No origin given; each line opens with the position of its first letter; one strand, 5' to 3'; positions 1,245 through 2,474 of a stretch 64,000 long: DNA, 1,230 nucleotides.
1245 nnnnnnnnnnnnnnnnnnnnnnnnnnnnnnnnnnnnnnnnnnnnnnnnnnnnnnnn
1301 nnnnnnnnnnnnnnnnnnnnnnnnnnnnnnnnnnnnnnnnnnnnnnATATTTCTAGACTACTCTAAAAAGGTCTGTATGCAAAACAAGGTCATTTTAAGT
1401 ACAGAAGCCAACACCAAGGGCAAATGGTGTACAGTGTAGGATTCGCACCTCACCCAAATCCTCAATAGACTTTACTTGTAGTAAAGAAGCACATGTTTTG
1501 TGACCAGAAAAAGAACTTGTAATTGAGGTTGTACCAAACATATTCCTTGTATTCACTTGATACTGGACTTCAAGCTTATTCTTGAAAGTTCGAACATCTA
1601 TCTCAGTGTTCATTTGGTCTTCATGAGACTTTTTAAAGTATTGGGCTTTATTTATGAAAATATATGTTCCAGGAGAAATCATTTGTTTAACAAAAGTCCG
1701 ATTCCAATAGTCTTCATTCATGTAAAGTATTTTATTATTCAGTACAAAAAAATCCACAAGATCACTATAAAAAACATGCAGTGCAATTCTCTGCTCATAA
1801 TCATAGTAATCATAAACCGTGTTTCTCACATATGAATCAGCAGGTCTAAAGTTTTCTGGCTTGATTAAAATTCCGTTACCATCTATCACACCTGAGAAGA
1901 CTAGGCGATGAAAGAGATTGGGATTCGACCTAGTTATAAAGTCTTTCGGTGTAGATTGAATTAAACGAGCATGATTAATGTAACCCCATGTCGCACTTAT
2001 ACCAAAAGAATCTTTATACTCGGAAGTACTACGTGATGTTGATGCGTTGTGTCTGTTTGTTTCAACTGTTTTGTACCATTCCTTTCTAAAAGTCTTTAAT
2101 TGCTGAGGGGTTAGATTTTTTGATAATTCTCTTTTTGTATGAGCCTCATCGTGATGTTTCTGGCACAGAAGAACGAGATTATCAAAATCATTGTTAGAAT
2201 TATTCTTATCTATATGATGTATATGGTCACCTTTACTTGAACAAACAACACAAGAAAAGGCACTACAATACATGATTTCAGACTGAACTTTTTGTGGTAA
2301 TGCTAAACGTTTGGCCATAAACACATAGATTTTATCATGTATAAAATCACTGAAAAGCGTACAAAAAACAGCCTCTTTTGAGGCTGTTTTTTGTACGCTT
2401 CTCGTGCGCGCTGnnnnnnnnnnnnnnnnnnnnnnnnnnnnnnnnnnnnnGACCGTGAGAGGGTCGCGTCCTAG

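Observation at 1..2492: tRNA-Glu-adjacent HNH endonuclease + OLD-family ATPase/TOPRIM nuclease pair (candidate anti-phage module)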

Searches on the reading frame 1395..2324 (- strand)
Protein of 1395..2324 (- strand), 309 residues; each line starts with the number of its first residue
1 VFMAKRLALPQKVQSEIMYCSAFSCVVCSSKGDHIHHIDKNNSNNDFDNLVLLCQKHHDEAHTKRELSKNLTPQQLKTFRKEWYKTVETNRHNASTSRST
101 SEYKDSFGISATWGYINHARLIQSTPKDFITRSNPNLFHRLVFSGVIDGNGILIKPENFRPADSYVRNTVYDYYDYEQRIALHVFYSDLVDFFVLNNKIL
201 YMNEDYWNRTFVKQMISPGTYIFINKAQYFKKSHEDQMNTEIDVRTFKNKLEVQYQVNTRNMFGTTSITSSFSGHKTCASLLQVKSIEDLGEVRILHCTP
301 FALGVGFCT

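Call 7: search_protein_families(library=pfam, proteins=[window:1395-2324:-], max_evalue=0.1)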
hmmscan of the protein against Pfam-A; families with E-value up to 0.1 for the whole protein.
window:1395-2324:- (309 aa): 4 families
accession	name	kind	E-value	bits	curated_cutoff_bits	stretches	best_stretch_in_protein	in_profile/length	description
PF01844.29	HNH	-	0.002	18.7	21.4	1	25-63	1-46/47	HNH endonuclease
PF13392.12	HNH_3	-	0.0033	17.5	24.8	1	33-58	19-44/46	HNH endonuclease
PF16784.11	HNHc_6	-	0.015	15.3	26.6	1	17-63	119-174/204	Putative HNHc nuclease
PF06147.18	DUF968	-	0.049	14.1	27.8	1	17-65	93-146/171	Protein of unknown function (DUF968)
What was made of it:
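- On HNH nuclease superfamily: Pfam HNH scores 18.7 bits, below the gathering cut-off of 21.4 (call 7).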

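Call 8: search_protein_families(library=padloc, proteins=[window:1395-2324:-], max_evalue=0.1)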
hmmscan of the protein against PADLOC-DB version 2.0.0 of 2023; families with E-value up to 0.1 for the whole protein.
window:1395-2324:- (309 aa): 11 families
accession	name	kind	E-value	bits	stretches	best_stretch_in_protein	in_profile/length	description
PDLC00739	Effector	-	1.9e-05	22.2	1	28-99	54-123/378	Endonuclease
PDLC00642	ZorE2|ZorE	-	8.4e-05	20.1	1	33-82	230-279/283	HNH endonuclease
PDLC01997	SAVED1--SAVED_HNH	-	8.7e-05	20.2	1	28-99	50-119/368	-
PDLC00746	Effector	-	0.00013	19.1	1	15-89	50-121/389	Endonuclease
PDLC03703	HEase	-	0.0002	19.3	1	30-63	20-53/269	homing endonuclease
PDLC03687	HEase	-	0.0013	16.7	1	33-102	72-141/178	homing endonuclease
PDLC00749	Effector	-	0.0014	15.7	1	41-97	75-130/395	Endonuclease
PDLC04773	PDC-M68A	-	0.002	16.2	1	43-90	5-49/200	-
PDLC04772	PDC-M68A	-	0.0034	15.4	1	41-92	65-113/253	-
PDLC03673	HEase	-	0.005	14.5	1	35-64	107-136/227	homing endonuclease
PDLC00740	Effector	-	0.031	11.1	1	40-65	76-101/391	Endonuclease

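Call 9: search_protein_families(library=ncbifam, proteins=[window:1395-2324:-], max_evalue=0.1)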
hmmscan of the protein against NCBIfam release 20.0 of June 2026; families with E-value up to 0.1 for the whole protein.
window:1395-2324:- (309 aa): 2 families
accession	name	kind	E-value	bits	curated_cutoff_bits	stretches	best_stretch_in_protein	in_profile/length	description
NF040563.1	guided_IscB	equivalog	2.3e-05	23.7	175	1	21-117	191-293/314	RNA-guided endonuclease IscB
NF008448.1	PRK11295.1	equivalog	0.073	13.3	87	0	35-73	44-84/113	YajD family HNH nuclease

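Call 10: find_encoding_contigs(protein=window:1395-2324:-, flank=10000, max_places=10)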
Protein window:1395-2324:- (309 aa): no gene with exactly this product is on record in the collection.

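Call 11: find_encoding_contigs(protein=window:1395-2318:-, flank=10000, max_places=10)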
Protein window:1395-2318:- (307 aa): no gene with exactly this product is on record in the collection.

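Call 13: find_homologous_proteins(query=window:1395-2318:-)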
Query window:1395-2318:- (307 aa): 131 proteins with E <= 0.001 among 383 candidates; the best 120 are listed.
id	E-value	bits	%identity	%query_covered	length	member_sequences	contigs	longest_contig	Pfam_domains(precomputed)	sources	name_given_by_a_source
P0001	9.0e-209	710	100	100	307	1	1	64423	-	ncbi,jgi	-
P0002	7.8e-149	513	70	100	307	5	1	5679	-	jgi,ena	-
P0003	1.0e-126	441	61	99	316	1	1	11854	-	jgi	jgi:hypothetical protein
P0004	7.5e-124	431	59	99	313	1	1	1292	-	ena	-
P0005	1.5e-120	420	58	100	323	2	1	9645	-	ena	-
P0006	4.1e-117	409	58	99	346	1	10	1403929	-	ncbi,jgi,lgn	ncbi:MAG: transcription elongation factor Elf1 [Halocynthiibacter sp.]|jgi:transcription elongation 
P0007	6.1e-117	408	59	95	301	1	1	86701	-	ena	-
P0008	6.9e-115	402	55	99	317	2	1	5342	-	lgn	-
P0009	1.8e-113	397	59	94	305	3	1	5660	-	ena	-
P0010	2.0e-112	394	56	99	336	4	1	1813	-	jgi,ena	-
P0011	3.5e-111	389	55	99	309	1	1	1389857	-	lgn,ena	-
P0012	2.8e-109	383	57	94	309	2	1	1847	-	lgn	-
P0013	1.2e-107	378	52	98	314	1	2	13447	-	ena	-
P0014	1.3e-104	368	51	99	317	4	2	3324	-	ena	-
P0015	7.0e-104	366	52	99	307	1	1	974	-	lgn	-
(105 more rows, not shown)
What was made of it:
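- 1395..2318 (-): HNH-family nuclease gene (307 aa; alternative GTG start at 2324). It has an N-terminal zinc-finger HNH (aa about 17-65), a helical linker, and a conserved C-terminal alpha/beta plus beta-barrel region with no family assignment. 131 full-length homologues (call 13).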

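Call 14: find_encoding_contigs(protein=P0001, flank=10000, max_places=10)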
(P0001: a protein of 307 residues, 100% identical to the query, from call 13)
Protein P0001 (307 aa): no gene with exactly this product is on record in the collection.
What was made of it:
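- Tried and rejected: Exact-protein look-ups of the HNH protein (both starts, and the identical database entry P0001) found no contig on record (calls 10, 11, 14).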

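Call 17: find_related_loci(query=A1, collection=genome_contigs, flank=10000)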
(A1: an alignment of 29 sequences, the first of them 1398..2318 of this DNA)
Query A1 (307 aa) in genome_contigs; peptide patterns used: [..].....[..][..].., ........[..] (x = any residue, [..] = any of these).
134 stretches matched a pattern; 38 encode a relative of the query (tblastn E <= 1e-3); 38 distinct loci.
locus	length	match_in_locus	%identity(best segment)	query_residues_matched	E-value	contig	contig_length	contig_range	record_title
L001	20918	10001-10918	58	1-305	2e-124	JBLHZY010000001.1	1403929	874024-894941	MAG: Halocynthiibacter sp. isolate 3300045789_7 Ga0491190_0000001, whole genome shotgun sequence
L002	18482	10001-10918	57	1-305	2e-122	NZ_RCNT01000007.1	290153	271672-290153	Rhodophyticola porphyridii strain MA-7-27 PoM0330_7, whole genome shotgun sequence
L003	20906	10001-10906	42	4-305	6e-83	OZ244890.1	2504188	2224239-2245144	MAG: Gammaproteobacteria bacterium isolate 4a6f340b-8a7c-42a5-93aa-a61a6e082441 genome assembly, chromosome: 1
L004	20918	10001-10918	41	4-305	3e-77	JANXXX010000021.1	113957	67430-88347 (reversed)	MAG: Gallionella sp. isolate GL140_3_metabat_236_sub GL140_3_k141_506563, whole genome shotgun sequence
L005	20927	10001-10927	36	1-307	9e-73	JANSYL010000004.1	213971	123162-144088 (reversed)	MAG: Rhodobacteraceae bacterium isolate bin.50 k141_975461_length_213971_cov_154.8899, whole genome shotgun sequence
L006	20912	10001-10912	40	4-305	6e-71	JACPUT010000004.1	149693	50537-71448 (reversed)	MAG: Acidobacteria bacterium isolate NC_groundwater_765_Ag_S2p5_67_25 JBCH_GD18_4_SO25_S179_scaffold_265019, whole genom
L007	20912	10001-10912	36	1-304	5e-65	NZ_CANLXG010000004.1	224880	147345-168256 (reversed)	Uncultured Roseobacter sp. isolate 3-296-3Z.fasta NODE_4, whole genome shotgun sequence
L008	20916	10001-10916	36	4-305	9e-58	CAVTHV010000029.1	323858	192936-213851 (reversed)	MAG: uncultured beta proteobacterium isolate MFD05942.bin.2.252 genome assembly, contig: contig_6020, whole genome shotg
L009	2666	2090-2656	42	4-189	3e-43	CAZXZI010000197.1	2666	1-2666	MAG TPA_asm: uncultured Ectothiorhodospiraceae bacterium isolate binchicken_co253_195 genome assembly, contig: NODE_4271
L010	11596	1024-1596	38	1-189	4e-42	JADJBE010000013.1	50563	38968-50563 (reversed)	MAG: Proteobacteria bacterium isolate AalW_18-Q3-R10-53_MAXAC.296 tig00044083-10-504780, whole genome shotgun sequence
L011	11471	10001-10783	32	20-279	4e-41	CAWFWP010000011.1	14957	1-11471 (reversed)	MAG: uncultured Alphaproteobacteria bacterium isolate MFD04651.bin.2.12 genome assembly, contig: contig_45689, whole gen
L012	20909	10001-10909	26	4-305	9e-31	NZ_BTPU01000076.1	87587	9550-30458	Vallitalea maricola strain AN17-2 sequence076, whole genome shotgun sequence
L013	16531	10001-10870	26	4-305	1e-27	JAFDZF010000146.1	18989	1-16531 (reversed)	MAG: Bacteroidetes bacterium isolate SZAS-76 CK_MAG-21__146__length-18989, whole genome shotgun sequence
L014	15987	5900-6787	26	4-305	9e-26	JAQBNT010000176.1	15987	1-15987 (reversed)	MAG: Hymenobacter sp. isolate RYN_300 scaffold_1175974, whole genome shotgun sequence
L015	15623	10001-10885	22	4-307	3e-23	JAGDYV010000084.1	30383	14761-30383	MAG: Hyphomicrobiaceae bacterium isolate FR12alp10 FR12DL_contig_22786, whole genome shotgun sequence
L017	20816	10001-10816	24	4-285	3e-21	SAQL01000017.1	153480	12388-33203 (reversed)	MAG: Mesorhizobium sp. isolate N.Ca.IN.013.02.1 NODE_17_length_153480_cov_15.398410, whole genome shotgun sequence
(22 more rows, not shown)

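Call 19: find_encoding_contigs(protein=P0002, flank=6000, max_places=4)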
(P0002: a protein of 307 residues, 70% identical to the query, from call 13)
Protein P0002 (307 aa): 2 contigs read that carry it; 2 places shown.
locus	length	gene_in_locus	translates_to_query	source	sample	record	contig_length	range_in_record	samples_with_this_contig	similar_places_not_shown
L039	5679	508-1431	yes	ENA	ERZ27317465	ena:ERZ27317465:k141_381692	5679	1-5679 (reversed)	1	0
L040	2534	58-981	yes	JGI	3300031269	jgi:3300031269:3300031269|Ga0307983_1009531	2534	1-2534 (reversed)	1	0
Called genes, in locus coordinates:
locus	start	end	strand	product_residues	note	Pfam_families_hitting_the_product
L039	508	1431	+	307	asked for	-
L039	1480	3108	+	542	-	PF02463:SMC_N, PF13175:AAA_15, PF13476:AAA_23, PF13304:AAA_21, PF20469:OLD-like_TOPRIM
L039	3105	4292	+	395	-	PF00580:UvrD-helicase (weak), PF01443:Viral_helicase1 (faint), PF13245:AAA_19, PF00580:UvrD-helicase (weak)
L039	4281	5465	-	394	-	PF00239:Resolvase, PF07508:Recombinase, PF13408:Zn_ribbon_recom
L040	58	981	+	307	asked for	-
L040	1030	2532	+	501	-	?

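Call 20: find_encoding_contigs(protein=P0003, flank=8000, max_places=4)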
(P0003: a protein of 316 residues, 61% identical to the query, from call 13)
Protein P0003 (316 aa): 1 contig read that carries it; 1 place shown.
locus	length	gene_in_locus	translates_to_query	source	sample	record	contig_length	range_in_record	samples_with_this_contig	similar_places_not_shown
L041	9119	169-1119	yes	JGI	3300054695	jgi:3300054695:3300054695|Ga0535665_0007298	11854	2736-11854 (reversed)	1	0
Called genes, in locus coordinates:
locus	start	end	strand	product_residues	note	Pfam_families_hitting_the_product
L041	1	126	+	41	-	?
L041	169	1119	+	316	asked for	-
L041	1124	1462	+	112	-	-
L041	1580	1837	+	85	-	PF01797:Y1_Tnp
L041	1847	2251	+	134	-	-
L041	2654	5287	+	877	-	PF01471:PG_binding_1, PF00041:fn3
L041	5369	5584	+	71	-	-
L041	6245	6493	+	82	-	PF01797:Y1_Tnp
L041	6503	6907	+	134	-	-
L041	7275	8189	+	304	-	-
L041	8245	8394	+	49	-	-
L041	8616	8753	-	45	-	-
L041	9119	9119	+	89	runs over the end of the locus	-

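Call 23: search_protein_families(library=padloc, proteins=[L039:3105-4292:+, L039:1480-3108:+, L039:4281-5492:-], max_evalue=0.001)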
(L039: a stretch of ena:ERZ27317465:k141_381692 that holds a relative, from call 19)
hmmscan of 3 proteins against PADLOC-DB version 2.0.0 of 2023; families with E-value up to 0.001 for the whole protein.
L039:3105-4292:+ (395 aa): 38 families (the best 25 are shown)
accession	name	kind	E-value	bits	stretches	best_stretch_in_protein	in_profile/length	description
PDLC00148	GajB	-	4e-112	372.8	1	6-377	2-358/369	UrvD helicase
PDLC00140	GajB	-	2.2e-77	258.7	1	6-370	2-347/365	UrvD helicase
PDLC00120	GajB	-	1.1e-21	75.5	1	9-207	4-199/458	UrvD helicase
PDLC03802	RTasHel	-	6.8e-18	62.8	2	157-205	186-234/675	DRT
PDLC00118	GajB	-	1e-17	62.2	1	1-294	1-268/515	UrvD helicase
PDLC00132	GajB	-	4.1e-16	56.8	2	163-266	214-307/625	UrvD helicase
PDLC00122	GajB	-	3.8e-15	53.8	2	6-314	17-300/502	UrvD helicase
PDLC00127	GajB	-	2.2e-14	50.9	2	5-58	20-78/594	UrvD helicase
PDLC00119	GajB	-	2.3e-14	51.2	1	160-211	215-266/565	UrvD helicase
PDLC00112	GajB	-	1e-13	48.8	1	160-205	208-253/581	UrvD helicase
PDLC00117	GajB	-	6.9e-13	45.9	1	160-205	215-261/604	UrvD helicase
PDLC00130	GajB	-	4.6e-12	43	1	4-91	14-101/589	UrvD helicase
PDLC00129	GajB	-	1.6e-11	41.6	1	149-260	212-311/594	UrvD helicase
PDLC00109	GajB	-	1.4e-10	38.3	2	115-312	132-307/647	UrvD helicase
PDLC00135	GajB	-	1.9e-10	38.3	1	5-379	20-387/603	UrvD helicase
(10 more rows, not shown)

L039:1480-3108:+ (542 aa): 82 families (the best 25 are shown)
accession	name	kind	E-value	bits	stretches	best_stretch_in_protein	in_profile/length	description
PDLC00102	GajA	-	1.1e-158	527.1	1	1-540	1-531/532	AAA ATPase domain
PDLC00098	GajA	-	5.7e-131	435.8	1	1-541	1-534/534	AAA ATPase domain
PDLC00078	GajA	-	1.5e-33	114.4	1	1-541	1-579/580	AAA ATPase domain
PDLC04168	GajA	-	2.5e-24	83.9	2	231-447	225-443/570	-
PDLC00077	GajA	-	9.1e-23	78.7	2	257-541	298-614/616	AAA ATPase domain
PDLC00069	GajA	-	3.1e-22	76.8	2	1-56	1-56/687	AAA ATPase domain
PDLC00099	GajA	-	7e-22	76.1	2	179-461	193-486/626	AAA ATPase domain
PDLC00096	GajA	-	3.1e-21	73.8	2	277-458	281-473/630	AAA ATPase domain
PDLC00091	GajA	-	4e-21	73.5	2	281-439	293-473/627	AAA ATPase domain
PDLC00071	GajA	-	5.7e-21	72.9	2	199-453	187-454/588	AAA ATPase domain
PDLC00080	GajA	-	3.3e-20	70.4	2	191-463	198-480/622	AAA ATPase domain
PDLC00093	GajA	-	6.3e-18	62.8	2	281-452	378-573/736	AAA ATPase domain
PDLC00070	GajA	-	1.5e-17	61.4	2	281-467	287-478/596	AAA ATPase domain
PDLC00092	GajA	-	2e-17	61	2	285-458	312-500/604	AAA ATPase domain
PDLC00067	GajA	-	3.4e-17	60.2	2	285-498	305-531/604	AAA ATPase domain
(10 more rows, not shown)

L039:4281-5492:- (403 aa): 0 families

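Call 27: search_protein_families(library=pfam, proteins=[L005:7812-10004:+, L007:7792-9999:+, L015:10966-11955:+, L017:10978-12027:+, L017:8050-9900:+, L014:3509-5686:+, L014:6887-8263:+, L001:11480-14428:-, L004:11296-13410:-, L013:8009-9682:+], max_evalue=0.001)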
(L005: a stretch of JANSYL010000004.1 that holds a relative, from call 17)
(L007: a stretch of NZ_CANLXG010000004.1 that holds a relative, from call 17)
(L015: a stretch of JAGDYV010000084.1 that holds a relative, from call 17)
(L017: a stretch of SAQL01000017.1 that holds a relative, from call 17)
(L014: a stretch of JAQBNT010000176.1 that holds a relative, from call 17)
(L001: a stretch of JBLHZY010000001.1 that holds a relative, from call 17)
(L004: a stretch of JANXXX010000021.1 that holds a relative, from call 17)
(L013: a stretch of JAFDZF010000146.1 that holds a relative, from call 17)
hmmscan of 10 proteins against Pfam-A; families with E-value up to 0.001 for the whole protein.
L005:7812-10004:+ (730 aa): 7 families
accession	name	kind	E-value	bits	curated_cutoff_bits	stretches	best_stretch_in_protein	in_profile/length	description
PF17757.6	UvrB_inter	-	1.9e-30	105.3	22.9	1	187-275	3-91/91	UvrB interaction domain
PF12344.14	UvrB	-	3.7e-23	81.5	27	1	578-619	1-42/43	Ultra-violet resistance protein B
PF00271.37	Helicase_C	-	3.5e-20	72.7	23.5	1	460-571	5-109/110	Helicase conserved C-terminal domain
PF04851.21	ResIII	-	8.7e-12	45.7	22.5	1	39-164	4-130/164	Type III restriction enzyme, res subunit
PF02151.25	UVR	-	5.1e-09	36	21.5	1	654-683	5-34/36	UvrB/uvrC motif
PF00270.35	DEAD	-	4.9e-07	30.1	26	1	43-110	4-72/167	DEAD/DEAH box helicase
PF13604.12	AAA_30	-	0.001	19.3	27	0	43-102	6-65/191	AAA domain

L007:7792-9999:+ (735 aa): 7 families
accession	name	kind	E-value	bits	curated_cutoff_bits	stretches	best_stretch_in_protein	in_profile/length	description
PF17757.6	UvrB_inter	-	3.5e-32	110.8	22.9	1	190-278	3-91/91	UvrB interaction domain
PF12344.14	UvrB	-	4.6e-24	84.4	27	1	581-622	1-42/43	Ultra-violet resistance protein B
PF00271.37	Helicase_C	-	2.6e-19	70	23.5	1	465-574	7-109/110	Helicase conserved C-terminal domain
PF04851.21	ResIII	-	1.6e-12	48.1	22.5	1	42-167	4-130/164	Type III restriction enzyme, res subunit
PF02151.25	UVR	-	7.9e-10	38.6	21.5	1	655-687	3-35/36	UvrB/uvrC motif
PF00270.35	DEAD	-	2.5e-07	31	26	1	46-113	4-72/167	DEAD/DEAH box helicase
PF13604.12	AAA_30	-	4.2e-05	23.8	27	1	56-105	13-65/191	AAA domain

L015:10966-11955:+ (329 aa): 0 families

L017:10978-12027:+ (349 aa): 2 families
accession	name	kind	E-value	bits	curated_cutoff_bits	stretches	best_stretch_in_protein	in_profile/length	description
PF18899.5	DUF5655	-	1.5e-13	51.2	24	1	238-346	4-106/109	Domain of unknown function (DUF5655)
PF13643.11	DUF4145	-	3.2e-09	37.1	23.1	1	112-197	2-87/88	Domain of unknown function (DUF4145)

L017:8050-9900:+ (616 aa): 1 family
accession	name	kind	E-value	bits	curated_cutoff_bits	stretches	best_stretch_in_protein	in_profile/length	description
PF01420.25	Methylase_S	-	9.7e-06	26.3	22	1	62-160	60-154/168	Type I restriction modification DNA specificity domain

L014:3509-5686:+ (725 aa): 2 families
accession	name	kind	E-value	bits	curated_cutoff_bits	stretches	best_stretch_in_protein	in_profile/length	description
PF01642.28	MM_CoA_mutase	-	8e-238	790.5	22.1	1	35-558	2-512/512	Methylmalonyl-CoA mutase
PF02310.24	B12-binding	-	6.1e-20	71.7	32.1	1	600-715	2-119/121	B12 binding domain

L014:6887-8263:+ (458 aa): 0 families

L001:11480-14428:- (982 aa): 0 families

L004:11296-13410:- (704 aa): 9 families
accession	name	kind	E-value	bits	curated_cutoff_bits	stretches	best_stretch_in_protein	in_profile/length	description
PF13328.12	HD_4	-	3e-55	186.6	27.2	1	26-175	1-155/156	HD domain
PF04607.23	RelA_SpoT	-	6.2e-40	136.4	27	1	235-345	1-112/113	Region found in RelA / SpoT proteins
PF02824.27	TGS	-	9e-23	80.5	22.2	1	388-447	1-60/60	TGS domain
PF13291.12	ACT_4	-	1.1e-18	68.2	27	1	624-699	3-80/80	ACT domain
PF19296.4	RelA_AH_RIS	-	6.6e-15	56.1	23.8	2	460-541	3-81/185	RelA/SpoT, AH and RIS domains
PF01966.28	HD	-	6.8e-11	42.9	22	1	45-144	1-116/116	HD domain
PF22629.2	ACT_AHAS_ss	-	5.5e-07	30.1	27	1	630-696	1-67/67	AHAS small subunit-like ACT domain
PF01842.31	ACT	-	2.1e-06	27.8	27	1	630-692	3-65/66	ACT domain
PF02597.26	ThiS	-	2.3e-05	25.3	22.5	1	418-448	39-72/76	ThiS family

L013:8009-9682:+ (557 aa): 3 families
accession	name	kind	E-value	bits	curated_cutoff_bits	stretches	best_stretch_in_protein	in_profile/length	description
PF01039.27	Carboxyl_trans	-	9.7e-147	490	22.3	1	55-546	4-483/493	Carboxyl transferase domain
PF03255.19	ACCA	-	1.3e-12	47.9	23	2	331-444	91-203/310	Acetyl co-enzyme A carboxylase carboxyltransferase-like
PF06833.16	MdcE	-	4.1e-08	33.6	32.7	1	385-486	24-124/196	Malonate decarboxylase gamma subunit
